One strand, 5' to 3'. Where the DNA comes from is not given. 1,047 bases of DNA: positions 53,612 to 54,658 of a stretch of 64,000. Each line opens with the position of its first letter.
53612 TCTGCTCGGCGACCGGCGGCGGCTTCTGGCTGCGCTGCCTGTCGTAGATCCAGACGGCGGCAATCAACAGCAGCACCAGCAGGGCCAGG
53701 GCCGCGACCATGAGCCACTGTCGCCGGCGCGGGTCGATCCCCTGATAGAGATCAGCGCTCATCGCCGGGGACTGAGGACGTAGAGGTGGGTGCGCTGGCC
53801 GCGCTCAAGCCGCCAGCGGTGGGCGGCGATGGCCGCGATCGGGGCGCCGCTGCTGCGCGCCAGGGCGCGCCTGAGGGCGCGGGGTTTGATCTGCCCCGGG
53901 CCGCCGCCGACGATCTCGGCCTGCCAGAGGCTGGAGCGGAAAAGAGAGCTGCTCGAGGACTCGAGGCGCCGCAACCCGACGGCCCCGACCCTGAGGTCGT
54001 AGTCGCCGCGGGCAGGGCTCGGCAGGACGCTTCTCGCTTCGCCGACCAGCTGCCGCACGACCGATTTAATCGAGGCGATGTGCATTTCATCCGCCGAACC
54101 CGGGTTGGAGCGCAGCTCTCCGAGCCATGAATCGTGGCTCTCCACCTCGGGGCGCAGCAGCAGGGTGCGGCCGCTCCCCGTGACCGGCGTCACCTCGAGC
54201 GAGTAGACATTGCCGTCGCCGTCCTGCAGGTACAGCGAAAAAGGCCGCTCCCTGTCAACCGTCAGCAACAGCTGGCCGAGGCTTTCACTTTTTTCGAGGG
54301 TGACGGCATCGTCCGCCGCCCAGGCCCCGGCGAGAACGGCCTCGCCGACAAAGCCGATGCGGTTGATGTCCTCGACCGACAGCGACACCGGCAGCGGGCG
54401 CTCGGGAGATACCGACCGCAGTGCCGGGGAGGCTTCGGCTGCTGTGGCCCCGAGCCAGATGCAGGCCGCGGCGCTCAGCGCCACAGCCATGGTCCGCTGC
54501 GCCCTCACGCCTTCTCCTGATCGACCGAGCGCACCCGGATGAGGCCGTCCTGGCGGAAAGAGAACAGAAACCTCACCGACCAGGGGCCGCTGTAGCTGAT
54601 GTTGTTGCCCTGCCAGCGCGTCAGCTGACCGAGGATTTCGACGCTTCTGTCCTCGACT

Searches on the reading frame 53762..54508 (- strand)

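Call 30: search_protein_families(library=pfam, proteins=[window:53762-54508:-], max_evalue=0.001)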
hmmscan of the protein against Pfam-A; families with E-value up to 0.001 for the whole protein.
window:53762-54508:- (249 aa): 1 family
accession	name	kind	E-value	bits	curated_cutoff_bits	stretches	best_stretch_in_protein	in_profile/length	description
PF06586.17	TraK_N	-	3.4e-06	27.8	24.8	1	33-119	2-92/100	TraK N-terminal domain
